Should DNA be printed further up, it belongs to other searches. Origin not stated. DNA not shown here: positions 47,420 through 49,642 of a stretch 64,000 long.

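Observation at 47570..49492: Surface-targeted pentaheme cytochrome c with a T9SS C-terminal sorting domain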

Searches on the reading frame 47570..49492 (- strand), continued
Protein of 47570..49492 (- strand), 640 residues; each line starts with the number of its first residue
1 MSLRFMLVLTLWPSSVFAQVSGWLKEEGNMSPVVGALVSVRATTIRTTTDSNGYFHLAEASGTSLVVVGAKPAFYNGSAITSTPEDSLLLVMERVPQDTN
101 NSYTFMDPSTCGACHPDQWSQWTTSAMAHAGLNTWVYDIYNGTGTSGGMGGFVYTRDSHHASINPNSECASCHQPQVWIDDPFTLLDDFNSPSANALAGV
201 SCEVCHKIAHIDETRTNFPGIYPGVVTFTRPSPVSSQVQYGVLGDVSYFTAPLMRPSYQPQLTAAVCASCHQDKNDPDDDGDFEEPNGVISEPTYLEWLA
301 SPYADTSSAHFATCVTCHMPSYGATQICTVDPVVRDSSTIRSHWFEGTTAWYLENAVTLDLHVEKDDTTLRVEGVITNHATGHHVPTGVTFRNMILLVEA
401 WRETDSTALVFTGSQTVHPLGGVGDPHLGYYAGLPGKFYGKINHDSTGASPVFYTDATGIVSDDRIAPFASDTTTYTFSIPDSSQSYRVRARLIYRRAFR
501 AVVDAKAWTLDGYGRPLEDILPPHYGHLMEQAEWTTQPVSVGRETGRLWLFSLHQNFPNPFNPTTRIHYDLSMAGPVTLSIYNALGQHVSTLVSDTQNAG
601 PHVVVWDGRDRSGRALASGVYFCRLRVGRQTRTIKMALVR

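Call 85: search_protein_families(library=pfam, proteins=[L050:6602-12088:+], max_evalue=0.0001)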
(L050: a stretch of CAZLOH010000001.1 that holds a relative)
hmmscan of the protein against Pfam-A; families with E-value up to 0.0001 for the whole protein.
L050:6602-12088:+ (1828 aa): 9 families
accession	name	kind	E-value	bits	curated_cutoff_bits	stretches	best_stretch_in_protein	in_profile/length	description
PF07995.17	GSDH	-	2.4e-20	73.5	25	2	329-461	159-289/332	Glucose / Sorbosone dehydrogenase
PF17963.7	Big_9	-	1.2e-11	45.8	23.6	1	1653-1744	1-88/89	Bacterial Ig domain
PF17892.7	Cadherin_5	-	3.9e-11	43.1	26.5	1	1653-1746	2-97/98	Cadherin-like domain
PF13620.12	CarboxypepD_reg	-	2.6e-08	34.5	32.3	1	1134-1195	2-68/82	Carboxypeptidase regulatory-like domain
PF17803.7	Cadherin_4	-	5e-08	33.8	25.1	1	1650-1713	8-70/71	Bacterial cadherin-like domain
PF07081.18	DUF1349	-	2.2e-07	31.1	32.4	1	881-1024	36-177/179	Protein of unknown function (DUF1349)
PF22113.1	Mtrc-MtrF_II-IV_dom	-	2.5e-07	30.8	30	0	1280-1432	6-129/176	Outer membrane cytochrome MtrC/MtrF-like, domains II/IV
PF13715.12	CarbopepD_reg_2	-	1.8e-06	28.3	32.2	1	1134-1199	1-66/88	CarboxypepD_reg-like domain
PF14522.11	Cytochrome_C7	-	6.6e-06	26.3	24.8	0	1221-1322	12-67/67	Cytochrome c7 and related cytochrome c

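Call 88: find_encoding_contigs(protein=P0011, flank=6000, max_places=1)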
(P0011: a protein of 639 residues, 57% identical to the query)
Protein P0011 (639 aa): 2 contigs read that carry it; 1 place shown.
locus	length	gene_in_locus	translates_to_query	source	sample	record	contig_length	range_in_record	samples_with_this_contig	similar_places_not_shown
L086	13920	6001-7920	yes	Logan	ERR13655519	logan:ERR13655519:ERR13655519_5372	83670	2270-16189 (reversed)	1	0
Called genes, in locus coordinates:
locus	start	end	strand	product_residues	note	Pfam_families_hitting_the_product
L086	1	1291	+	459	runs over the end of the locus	PF03916:NrfD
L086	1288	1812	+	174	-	PF11821:ActD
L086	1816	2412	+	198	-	PF00034:Cytochrom_C (weak), PF13442:Cytochrome_CBB3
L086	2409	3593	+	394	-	-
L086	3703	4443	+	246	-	PF04405:ScdA_N, PF01814:Hemerythrin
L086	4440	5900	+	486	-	PF01212:Beta_elim_lyase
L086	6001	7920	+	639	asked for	PF13620:CarboxypepD_reg (weak), PF13715:CarbopepD_reg_2, PF14522:Cytochrome_C7 (faint), PF22113:Mtrc-MtrF_II-IV_dom (faint), PF13435:Cytochrome_C554 (faint), PF18962:Por_Secre_tail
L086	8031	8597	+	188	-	PF01814:Hemerythrin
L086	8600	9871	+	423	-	PF13372:Alginate_exp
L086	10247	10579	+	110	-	PF02627:CMD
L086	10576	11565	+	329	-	PF04055:Radical_SAM, PF13353:Fer4_12 (weak), PF06463:Mob_synth_C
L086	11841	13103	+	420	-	PF03453:MoeA_N, PF00994:MoCF_biosynth, PF03454:MoeA_C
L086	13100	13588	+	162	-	PF03473:MOSC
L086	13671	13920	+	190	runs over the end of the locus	PF12804:NTP_transf_3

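Call 89: find_encoding_contigs(protein=P0043, flank=6000, max_places=1)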
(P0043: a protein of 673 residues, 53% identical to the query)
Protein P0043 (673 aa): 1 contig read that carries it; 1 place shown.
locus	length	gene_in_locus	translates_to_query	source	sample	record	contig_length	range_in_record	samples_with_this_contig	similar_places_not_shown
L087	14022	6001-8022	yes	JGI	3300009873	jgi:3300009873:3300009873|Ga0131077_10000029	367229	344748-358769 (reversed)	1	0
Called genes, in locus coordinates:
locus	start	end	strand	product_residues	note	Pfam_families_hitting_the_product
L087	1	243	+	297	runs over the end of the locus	PF02156:Glyco_hydro_26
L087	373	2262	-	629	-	PF00041:fn3 (faint), PF16656:Pur_ac_phosph_N (faint), PF26549:Tricorn_N, PF07676:PD40 (weak), PF26550:Tricorn_2nd, PF07676:PD40, PF26549:Tricorn_N (weak), PF07676:PD40, +2 more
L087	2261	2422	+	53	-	-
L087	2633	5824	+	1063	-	PF01839:FG-GAP, PF13517:FG-GAP_3 (weak), PF01839:FG-GAP, PF13517:FG-GAP_3 (weak), PF01839:FG-GAP, PF13517:FG-GAP_3 (weak)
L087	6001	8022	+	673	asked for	PF13620:CarboxypepD_reg (weak), PF13715:CarbopepD_reg_2 (weak), PF13435:Cytochrome_C554 (faint), PF22113:Mtrc-MtrF_II-IV_dom (faint)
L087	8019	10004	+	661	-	PF13860:FlgD_ig (faint)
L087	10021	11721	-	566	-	-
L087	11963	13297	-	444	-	-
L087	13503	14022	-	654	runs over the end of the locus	PF17900:Peptidase_M1_N, PF01433:Peptidase_M1, PF13860:FlgD_ig (weak)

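Call 90: find_encoding_contigs(protein=P0031, flank=6000, max_places=1)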
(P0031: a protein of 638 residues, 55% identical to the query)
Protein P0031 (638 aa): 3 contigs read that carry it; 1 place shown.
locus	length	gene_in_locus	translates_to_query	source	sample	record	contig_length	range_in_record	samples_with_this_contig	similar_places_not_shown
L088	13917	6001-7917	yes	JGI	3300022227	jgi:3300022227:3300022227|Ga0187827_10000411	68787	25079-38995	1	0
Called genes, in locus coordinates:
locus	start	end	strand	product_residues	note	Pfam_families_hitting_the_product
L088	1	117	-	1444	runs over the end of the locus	PF13884:Peptidase_S74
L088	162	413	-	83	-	-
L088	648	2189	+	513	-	PF00884:Sulfatase, PF16347:SGSH_C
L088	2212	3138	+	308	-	PF01869:BcrAD_BadFG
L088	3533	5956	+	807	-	PF23500:DUF7133, PF07995:GSDH (faint), PF22807:TrAA12, PF13860:FlgD_ig, PF18962:Por_Secre_tail (weak)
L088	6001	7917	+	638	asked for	PF13620:CarboxypepD_reg, PF13715:CarbopepD_reg_2 (weak), PF13435:Cytochrome_C554 (faint), PF13860:FlgD_ig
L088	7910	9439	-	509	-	PF00005:ABC_tran, PF02463:SMC_N (faint), PF13401:AAA_22 (faint), PF13555:AAA_29 (faint), PF13304:AAA_21 (faint), PF13521:AAA_28 (faint), PF00005:ABC_tran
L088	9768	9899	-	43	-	-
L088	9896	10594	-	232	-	-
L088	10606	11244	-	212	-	-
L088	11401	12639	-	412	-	PF01244:Peptidase_M19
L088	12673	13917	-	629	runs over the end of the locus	PF10920:DUF2705, PF12679:ABC2_membrane_2, PF12730:ABC2_membrane_4 (weak)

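Call 91: find_encoding_contigs(protein=P0050, flank=6000, max_places=1)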
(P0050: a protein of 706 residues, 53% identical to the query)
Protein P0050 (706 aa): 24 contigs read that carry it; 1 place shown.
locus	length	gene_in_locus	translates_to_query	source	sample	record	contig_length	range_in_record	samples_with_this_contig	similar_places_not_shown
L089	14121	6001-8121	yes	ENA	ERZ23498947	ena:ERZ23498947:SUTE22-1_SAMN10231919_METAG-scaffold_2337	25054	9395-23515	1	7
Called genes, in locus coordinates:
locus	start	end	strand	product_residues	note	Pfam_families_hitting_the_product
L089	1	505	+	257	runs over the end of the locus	-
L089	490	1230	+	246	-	PF02665:Nitrate_red_gam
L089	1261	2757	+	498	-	PF07690:MFS_1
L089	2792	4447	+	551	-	PF07690:MFS_1 (weak)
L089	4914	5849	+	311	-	PF06283:ThuA (weak)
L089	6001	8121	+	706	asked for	PF13620:CarboxypepD_reg, PF14522:Cytochrome_C7 (faint), PF13860:FlgD_ig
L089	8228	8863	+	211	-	PF00034:Cytochrom_C, PF13442:Cytochrome_CBB3 (faint), PF00034:Cytochrom_C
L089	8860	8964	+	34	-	-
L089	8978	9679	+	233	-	PF00116:COX2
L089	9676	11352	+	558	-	PF00115:COX1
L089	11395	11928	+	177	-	PF00510:COX3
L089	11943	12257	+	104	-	PF03626:COX4_pro (weak)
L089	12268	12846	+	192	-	PF00510:COX3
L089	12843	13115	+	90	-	-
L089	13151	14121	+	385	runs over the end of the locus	-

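Call 101: find_encoding_contigs(protein=P0047, flank=6000, max_places=1)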
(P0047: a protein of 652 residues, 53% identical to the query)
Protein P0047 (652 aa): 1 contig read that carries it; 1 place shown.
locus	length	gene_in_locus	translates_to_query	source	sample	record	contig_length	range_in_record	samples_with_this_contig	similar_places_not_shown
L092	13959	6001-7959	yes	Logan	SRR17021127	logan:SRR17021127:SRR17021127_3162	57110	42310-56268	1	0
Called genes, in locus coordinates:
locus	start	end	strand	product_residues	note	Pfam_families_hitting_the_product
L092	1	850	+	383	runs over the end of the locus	-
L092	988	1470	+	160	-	PF08797:HIRAN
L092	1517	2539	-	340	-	PF06267:DUF1028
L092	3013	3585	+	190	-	-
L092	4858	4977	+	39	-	-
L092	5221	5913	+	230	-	PF13860:FlgD_ig (weak)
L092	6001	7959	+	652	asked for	PF13620:CarboxypepD_reg (weak), PF13715:CarbopepD_reg_2 (weak), PF13860:FlgD_ig (weak)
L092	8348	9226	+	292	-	-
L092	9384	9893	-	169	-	PF20106:DUF6496 (weak)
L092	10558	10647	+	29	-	-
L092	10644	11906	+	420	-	PF00324:AA_permease, PF13520:AA_permease_2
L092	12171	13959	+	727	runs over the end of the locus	PF13442:Cytochrome_CBB3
